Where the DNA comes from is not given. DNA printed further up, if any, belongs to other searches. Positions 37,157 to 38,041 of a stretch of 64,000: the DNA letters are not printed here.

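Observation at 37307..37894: Orphan Hin/resolvase-type serine recombinase at the edge of the glycan locus - candidate invertase for the switch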

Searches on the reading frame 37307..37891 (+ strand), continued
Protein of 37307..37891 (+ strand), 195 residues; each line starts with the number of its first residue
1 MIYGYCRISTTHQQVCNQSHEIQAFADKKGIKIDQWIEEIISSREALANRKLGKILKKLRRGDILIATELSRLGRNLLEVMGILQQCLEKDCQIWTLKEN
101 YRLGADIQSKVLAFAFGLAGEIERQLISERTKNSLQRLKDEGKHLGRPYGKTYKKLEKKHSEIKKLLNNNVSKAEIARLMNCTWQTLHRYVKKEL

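Call 43: search_solved_structures(query=window:37307-37891:+, max_evalue=0.001, show_alignments=2)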
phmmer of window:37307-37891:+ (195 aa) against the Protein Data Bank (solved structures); distinct sequences matched with E-value up to 0.001: 13.
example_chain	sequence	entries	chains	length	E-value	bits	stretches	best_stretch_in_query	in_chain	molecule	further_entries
4m6f_A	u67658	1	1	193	1.1e-11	48.1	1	1-189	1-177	DNA-invertase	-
3uj3_X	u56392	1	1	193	5.4e-11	45.9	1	1-189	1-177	DNA-invertase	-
2r0q_C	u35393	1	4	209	6.1e-09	39.2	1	1-190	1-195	Putative transposon Tn552 DNA-invertase bin3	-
1gdt_A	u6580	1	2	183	4.7e-08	36.3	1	2-191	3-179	PROTEIN (GAMMA DELTA RESOLVASE)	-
1zr2_A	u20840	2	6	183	9.3e-08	35.4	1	2-191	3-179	Transposon gamma-delta resolvase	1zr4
2gm4_A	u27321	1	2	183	1.5e-07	34.6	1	2-191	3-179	Transposon gamma-delta resolvase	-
5cy1_A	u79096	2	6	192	1.7e-07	34.5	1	2-148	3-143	Transposon Tn3 resolvase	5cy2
1gdr_A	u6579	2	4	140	6.2e-07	32.7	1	2-138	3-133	GAMMA DELTA-RESOLVASE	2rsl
2gm5_A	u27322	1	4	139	2.3e-06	30.8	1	2-137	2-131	Transposon gamma-delta resolvase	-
5c35_A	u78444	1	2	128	0.00022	24.4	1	1-95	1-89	Recombinase Sin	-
1ght_A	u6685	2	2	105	0.00024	24.2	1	2-86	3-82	TRANSPOSON GAMMA-DELTA RESOLVASE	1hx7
5c31_A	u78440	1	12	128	0.00089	22.4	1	1-95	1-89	Sin, putative plasmid resolvase dimer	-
3pkz_A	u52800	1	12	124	0.00093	22.3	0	1-95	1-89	Recombinase Sin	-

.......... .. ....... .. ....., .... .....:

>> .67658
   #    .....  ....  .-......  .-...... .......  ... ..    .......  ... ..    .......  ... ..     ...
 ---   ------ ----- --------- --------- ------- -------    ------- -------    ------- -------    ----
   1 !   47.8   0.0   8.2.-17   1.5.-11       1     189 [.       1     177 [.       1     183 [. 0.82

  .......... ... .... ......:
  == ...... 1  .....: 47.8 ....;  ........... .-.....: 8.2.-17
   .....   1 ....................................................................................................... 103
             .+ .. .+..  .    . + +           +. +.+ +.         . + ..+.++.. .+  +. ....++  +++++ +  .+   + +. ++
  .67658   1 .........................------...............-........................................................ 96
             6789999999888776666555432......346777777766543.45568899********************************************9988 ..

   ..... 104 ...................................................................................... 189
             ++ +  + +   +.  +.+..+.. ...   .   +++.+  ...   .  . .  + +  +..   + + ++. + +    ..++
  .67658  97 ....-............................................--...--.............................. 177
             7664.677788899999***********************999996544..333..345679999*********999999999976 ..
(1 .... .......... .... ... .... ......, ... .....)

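Call 55: search_dna_similar(query=window:37307-37891:+, collection=plasmids, mode=protein, max_rows=12)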
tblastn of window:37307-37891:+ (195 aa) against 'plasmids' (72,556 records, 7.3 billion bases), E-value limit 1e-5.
Records with a match: 4688; places in all: 5130; records where one place covers at least 80% of the query: 1115.
Best place of each record, by identity: <60% 4688.
By first word of the organism name: Klebsiella 1750; Escherichia 629; Enterobacter 296; Campylobacter 210; Citrobacter 186; Bacillus 141; Xanthomonas 124; Clostridium 94; Salmonella 77; Agrobacterium 73; and 201 more.
By predicted mobility (MOB-suite, as given by PLSDB): conjugative 2425; non-mobilizable 1610; mobilizable 653.
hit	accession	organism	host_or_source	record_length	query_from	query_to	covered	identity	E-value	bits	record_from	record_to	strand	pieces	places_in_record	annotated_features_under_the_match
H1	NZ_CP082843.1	Prevotella nigrescens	-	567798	1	191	98%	50.5%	5e-42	157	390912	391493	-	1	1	master DNA invertase Mpi family serine-type recombinase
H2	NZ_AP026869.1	Aureispira anguillae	Anguilla japonica,Standard,head of ...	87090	1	150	77%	59.3%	3e-48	174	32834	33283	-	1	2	master DNA invertase Mpi family serine-type recombinase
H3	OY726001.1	Phocaeicola massiliensis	-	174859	1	191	98%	45.9%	1e-36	141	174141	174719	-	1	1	record has no annotation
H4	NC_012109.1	Desulforapulum autotrophicum HRM2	-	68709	1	150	77%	57.3%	5e-44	162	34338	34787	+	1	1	master DNA invertase Mpi family serine-type recombinase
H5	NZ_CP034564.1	Flammeovirga pectinis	mono bacterial isolate,scallop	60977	15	192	91%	47.2%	1e-37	144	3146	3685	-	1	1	none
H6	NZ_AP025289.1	Treponema saccharophilum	-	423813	1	152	78%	55.3%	6e-43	159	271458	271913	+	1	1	master DNA invertase Mpi family serine-type recombinase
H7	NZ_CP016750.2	Lactococcus cremoris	Single cell,Dairy fermentation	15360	1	150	77%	55.3%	5e-43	159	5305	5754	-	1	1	master DNA invertase Mpi family serine-type recombinase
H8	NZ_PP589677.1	Lactococcus sp.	Bacterial culture,Dairy environment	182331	1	150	77%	55.3%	5e-43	159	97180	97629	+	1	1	master DNA invertase Mpi family serine-type recombinase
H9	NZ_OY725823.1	Parabacteroides distasonis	-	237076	1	150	77%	55.3%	9e-43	159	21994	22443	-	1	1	master DNA invertase Mpi family serine-type recombinase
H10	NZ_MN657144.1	Pedobacter sp.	-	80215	1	150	77%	52.7%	1e-40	153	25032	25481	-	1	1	master DNA invertase Mpi family serine-type recombinase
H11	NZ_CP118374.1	Sulfurospirillum sp. 'SP'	bacterial isolate,Wastewater treatment ...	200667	4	193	97%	41.1%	5e-25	108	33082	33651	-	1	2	recombinase family protein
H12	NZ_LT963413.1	Pseudomonas syringae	-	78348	4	192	97%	41.3%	2e-24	106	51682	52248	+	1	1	recombinase family protein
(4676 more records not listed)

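Call 56: search_dna_similar(query=window:37307-37891:+, collection=phages, mode=protein, max_rows=8)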
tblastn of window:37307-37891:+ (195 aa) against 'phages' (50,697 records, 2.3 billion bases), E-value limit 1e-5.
Records with a match: 27; places in all: 28; records where one place covers at least 80% of the query: 21.
Best place of each record, by identity: <60% 27.
By first word of the organism name: Escherichia 11; Bacteriophage 6; Ralstonia 3; Bacteroides 2; Aeromonas 2; Vibrio 1; Erwinia 1; Pseudomonas 1.
By host as written in the record: - 12; Escherichia coli 3; Escherichia coli ECOR13 3; Bacteroides fragilis 2; Aeromonas salmonicida HER1098 2; Escherichia coli str. K-12 substr. MG1655 1; Vibrio cyclitrophicus 10N.222.45.E8 1; Erwinia tracheiphila MDcuke 1; and 2 more.
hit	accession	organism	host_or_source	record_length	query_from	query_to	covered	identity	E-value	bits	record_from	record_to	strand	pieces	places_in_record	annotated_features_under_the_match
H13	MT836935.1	Bacteriophage sp.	human fecal samples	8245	1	192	98%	57.2%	2e-52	185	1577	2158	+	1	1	record has no annotation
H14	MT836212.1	Bacteriophage sp.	human fecal samples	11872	1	193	99%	48.2%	1e-39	149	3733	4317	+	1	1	record has no annotation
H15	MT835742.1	Bacteriophage sp.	human fecal samples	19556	1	194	99%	46.4%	4e-36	138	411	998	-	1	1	record has no annotation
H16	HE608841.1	Bacteroides phage B124-14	Bacteroides fragilis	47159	7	150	74%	55.6%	8e-37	140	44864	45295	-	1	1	putative resolvase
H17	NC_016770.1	Bacteroides phage B124-14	Bacteroides fragilis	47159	7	150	74%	55.6%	8e-37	140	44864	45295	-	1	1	DNA invertase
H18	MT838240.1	Bacteriophage sp.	human fecal samples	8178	1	150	77%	48.7%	2e-32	128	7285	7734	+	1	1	record has no annotation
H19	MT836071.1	Bacteriophage sp.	human fecal samples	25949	1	150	77%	48.7%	2e-32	127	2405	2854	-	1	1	record has no annotation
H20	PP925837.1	Escherichia phage Turner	Escherichia coli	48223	2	193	98%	32.7%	2e-11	67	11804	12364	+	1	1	DNA invertase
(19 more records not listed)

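Call 57: find_encoding_contigs(protein=P0019, flank=10000, max_places=4)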
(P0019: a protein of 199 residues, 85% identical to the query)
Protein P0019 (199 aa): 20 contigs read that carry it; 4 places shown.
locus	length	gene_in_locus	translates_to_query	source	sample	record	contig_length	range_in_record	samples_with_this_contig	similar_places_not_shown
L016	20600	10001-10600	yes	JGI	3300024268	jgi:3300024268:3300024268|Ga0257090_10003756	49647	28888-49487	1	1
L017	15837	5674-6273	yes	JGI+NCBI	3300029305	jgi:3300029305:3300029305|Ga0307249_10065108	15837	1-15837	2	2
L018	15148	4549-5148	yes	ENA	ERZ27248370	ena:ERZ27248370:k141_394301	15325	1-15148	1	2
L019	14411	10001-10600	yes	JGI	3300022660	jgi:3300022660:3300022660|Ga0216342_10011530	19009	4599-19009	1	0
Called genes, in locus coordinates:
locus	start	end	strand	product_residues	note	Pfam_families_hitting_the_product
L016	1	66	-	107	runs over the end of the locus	-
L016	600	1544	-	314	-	PF00535:Glycos_transf_2, PF10111:Glyco_tranf_2_2, PF13641:Glyco_tranf_2_3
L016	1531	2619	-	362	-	PF00155:Aminotran_1_2 (weak), PF01041:DegT_DnrJ_EryC1, PF00266:Aminotran_5 (weak)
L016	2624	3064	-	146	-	PF01467:CTP_transf_like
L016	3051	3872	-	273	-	PF04991:LicD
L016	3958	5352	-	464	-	PF13524:Glyco_trans_1_2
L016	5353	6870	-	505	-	PF21360:PylC-like_N, PF02655:ATP-grasp_3 (faint), PF15632:ATPgrasp_Ter, PF00702:Hydrolase, PF13419:HAD_2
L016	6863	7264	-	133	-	PF05523:FdtA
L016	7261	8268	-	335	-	PF01073:3Beta_HSD, PF01370:Epimerase, PF02719:Polysacc_synt_2, PF04321:RmlD_sub_bind, PF07993:NAD_binding_4 (faint), PF16363:GDP_Man_Dehyd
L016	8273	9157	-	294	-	PF00483:NTP_transferase, PF12804:NTP_transf_3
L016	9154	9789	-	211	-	PF00239:Resolvase (weak)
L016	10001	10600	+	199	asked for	PF00239:Resolvase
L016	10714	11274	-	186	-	PF00132:Hexapep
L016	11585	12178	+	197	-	-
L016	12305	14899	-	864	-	PF00171:Aldedh, PF00465:Fe-ADH, PF13685:Fe-ADH_2 (faint), PF25137:ADH_Fe_C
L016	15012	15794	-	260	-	PF08241:Methyltransf_11 (faint), PF13847:Methyltransf_31 (faint), PF01555:N6_N4_Mtase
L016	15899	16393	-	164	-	-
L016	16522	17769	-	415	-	PF00128:Alpha-amylase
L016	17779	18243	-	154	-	-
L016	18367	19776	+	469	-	PF08245:Mur_ligase_M, PF02875:Mur_ligase_C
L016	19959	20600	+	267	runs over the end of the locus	?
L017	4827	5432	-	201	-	PF00239:Resolvase (weak)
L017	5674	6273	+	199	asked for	PF00239:Resolvase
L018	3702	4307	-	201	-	PF00239:Resolvase (weak)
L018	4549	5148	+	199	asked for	PF00239:Resolvase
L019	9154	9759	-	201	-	PF00239:Resolvase (weak)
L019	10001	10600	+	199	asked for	PF00239:Resolvase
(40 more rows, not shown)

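Call 62: search_protein_families(library=phrogs, proteins=[window:37307-37891:+], max_evalue=0.001)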
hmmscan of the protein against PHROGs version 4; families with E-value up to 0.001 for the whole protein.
window:37307-37891:+ (195 aa): 2 families
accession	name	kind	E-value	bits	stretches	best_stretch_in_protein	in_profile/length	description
phrog_125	-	DNA, RNA and nucleotide metabolism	2.9e-42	146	1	1-194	21-203/254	DNA invertase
phrog_95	-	integration and excision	1.2e-20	74.7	1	3-164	91-253/651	integrase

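Call 66: find_encoding_contigs(protein=P0002, flank=10000, max_places=3)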
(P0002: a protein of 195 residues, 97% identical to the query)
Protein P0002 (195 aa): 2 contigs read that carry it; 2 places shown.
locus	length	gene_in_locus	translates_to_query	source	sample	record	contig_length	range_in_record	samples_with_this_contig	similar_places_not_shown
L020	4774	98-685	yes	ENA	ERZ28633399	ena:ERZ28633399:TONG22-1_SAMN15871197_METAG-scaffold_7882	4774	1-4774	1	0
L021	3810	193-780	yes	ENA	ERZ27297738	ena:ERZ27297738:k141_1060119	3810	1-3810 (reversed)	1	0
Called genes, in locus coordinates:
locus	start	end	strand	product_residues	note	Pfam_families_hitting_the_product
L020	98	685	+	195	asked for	PF00239:Resolvase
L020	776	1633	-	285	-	PF08759:GT-D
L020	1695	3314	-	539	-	-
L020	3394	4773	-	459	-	?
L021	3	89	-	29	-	?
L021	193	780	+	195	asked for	PF00239:Resolvase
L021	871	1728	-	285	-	PF08759:GT-D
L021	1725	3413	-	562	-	PF00535:Glycos_transf_2, PF10111:Glyco_tranf_2_2, PF13641:Glyco_tranf_2_3, PF00535:Glycos_transf_2 (weak), PF01697:Glyco_transf_92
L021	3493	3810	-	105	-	?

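Call 67: find_encoding_contigs(protein=P0003, flank=10000, max_places=3)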
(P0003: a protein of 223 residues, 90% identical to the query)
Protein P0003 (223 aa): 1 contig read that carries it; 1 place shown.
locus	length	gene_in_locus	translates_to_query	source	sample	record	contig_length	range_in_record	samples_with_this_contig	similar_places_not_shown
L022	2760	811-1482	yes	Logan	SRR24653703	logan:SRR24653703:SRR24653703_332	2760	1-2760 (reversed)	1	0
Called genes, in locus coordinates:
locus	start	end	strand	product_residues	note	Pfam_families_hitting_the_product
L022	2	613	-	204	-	?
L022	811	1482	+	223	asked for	PF00239:Resolvase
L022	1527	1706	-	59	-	-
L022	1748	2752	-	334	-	PF08759:GT-D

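Call 73: search_protein_families(library=ncbifam, proteins=[L016:9154-9756:-, L010:9171-9758:-, L005:9130-9729:-, P0024, P0019, P0118, P0086], max_evalue=0.001)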
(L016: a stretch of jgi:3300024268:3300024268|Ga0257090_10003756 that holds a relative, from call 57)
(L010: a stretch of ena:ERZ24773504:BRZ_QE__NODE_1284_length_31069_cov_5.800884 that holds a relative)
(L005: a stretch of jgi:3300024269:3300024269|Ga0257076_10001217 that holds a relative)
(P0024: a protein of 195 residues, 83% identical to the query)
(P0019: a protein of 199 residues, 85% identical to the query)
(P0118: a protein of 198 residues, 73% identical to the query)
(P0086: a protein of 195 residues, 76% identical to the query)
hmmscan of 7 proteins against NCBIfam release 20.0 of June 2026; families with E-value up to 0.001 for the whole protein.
L016:9154-9756:- (200 aa): 1 family
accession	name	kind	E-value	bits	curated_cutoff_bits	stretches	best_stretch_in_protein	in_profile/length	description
NF009949.0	PRK13413.1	equivalog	1.3e-17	64.2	272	1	11-191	21-200/203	master DNA invertase Mpi family serine-type recombinase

L010:9171-9758:- (195 aa): 1 family
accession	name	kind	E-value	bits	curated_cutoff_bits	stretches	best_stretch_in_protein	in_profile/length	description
NF009949.0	PRK13413.1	equivalog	2.2e-23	83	272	1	52-189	62-200/203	master DNA invertase Mpi family serine-type recombinase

L005:9130-9729:- (199 aa): 1 family
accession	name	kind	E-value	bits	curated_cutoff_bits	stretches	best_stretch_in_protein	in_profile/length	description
NF009949.0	PRK13413.1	equivalog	3e-18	66.2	272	1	1-188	2-198/203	master DNA invertase Mpi family serine-type recombinase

P0024 (195 aa): 6 families
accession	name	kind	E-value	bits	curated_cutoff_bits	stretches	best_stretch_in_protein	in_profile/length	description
NF009949.0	PRK13413.1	equivalog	7.1e-82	274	272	1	1-193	1-195/203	master DNA invertase Mpi family serine-type recombinase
NF047344.1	SCCmet_CcrA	equivalog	3.2e-10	39.7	700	1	3-155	5-161/442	cassette chromosome recombinase CcrA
NF041201.1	recomb_XisF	equivalog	9.7e-10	38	375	1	2-179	1-183/465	fdxN element excision recombinase XisF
NF049883.1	resolv_YneB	equivalog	3.2e-07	30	175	1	5-142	5-146/211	YneB family resolvase-like protein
NF033518.0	transpos_IS607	equivalog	1e-05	25.2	110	1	2-77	56-137/187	IS607 family transposase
TIGR04323.1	SpoChoClust_1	subfamily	0.00026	21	55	0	18-103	21-103/122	LIC12192 family sporadic carbohydrate cluster protein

P0019 (199 aa): 5 families
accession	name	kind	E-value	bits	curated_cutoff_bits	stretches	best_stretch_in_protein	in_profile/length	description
NF009949.0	PRK13413.1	equivalog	1.2e-82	276.6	272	1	1-196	1-198/203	master DNA invertase Mpi family serine-type recombinase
NF047344.1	SCCmet_CcrA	equivalog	4.9e-10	39.1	700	1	3-155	5-161/442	cassette chromosome recombinase CcrA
NF041201.1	recomb_XisF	equivalog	7e-09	35.1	375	1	2-179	1-183/465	fdxN element excision recombinase XisF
NF049883.1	resolv_YneB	equivalog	9.6e-08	31.7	175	1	5-142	5-146/211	YneB family resolvase-like protein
NF033518.0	transpos_IS607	equivalog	4.1e-05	23.2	110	1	2-79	56-139/187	IS607 family transposase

P0118 (198 aa): 5 families
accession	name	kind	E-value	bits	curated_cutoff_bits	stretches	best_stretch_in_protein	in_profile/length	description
NF009949.0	PRK13413.1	equivalog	4.5e-79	264.9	272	1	1-194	1-196/203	master DNA invertase Mpi family serine-type recombinase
NF041201.1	recomb_XisF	equivalog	4.4e-10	39.1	375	1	2-180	1-184/465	fdxN element excision recombinase XisF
NF047344.1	SCCmet_CcrA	equivalog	7.3e-09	35.2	700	1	3-155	5-161/442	cassette chromosome recombinase CcrA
NF049883.1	resolv_YneB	equivalog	2.9e-06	26.9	175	1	5-189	5-203/211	YneB family resolvase-like protein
NF033518.0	transpos_IS607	equivalog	2.4e-05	23.9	110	1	2-80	56-137/187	IS607 family transposase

P0086 (195 aa): 6 families
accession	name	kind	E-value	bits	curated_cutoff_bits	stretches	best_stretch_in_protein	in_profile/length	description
NF009949.0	PRK13413.1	equivalog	3.3e-79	265.3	272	1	1-194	1-196/203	master DNA invertase Mpi family serine-type recombinase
NF049883.1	resolv_YneB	equivalog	1.9e-08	34.1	175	1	5-147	5-151/211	YneB family resolvase-like protein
NF047344.1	SCCmet_CcrA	equivalog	1.4e-07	31.1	700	1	3-144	5-148/442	cassette chromosome recombinase CcrA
NF041201.1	recomb_XisF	equivalog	4.2e-06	26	375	1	2-179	1-183/465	fdxN element excision recombinase XisF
NF033518.0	transpos_IS607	equivalog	1.3e-05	24.8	110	1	2-77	56-137/187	IS607 family transposase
TIGR04323.1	SpoChoClust_1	subfamily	0.00029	20.8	55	0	51-104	51-104/122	LIC12192 family sporadic carbohydrate cluster protein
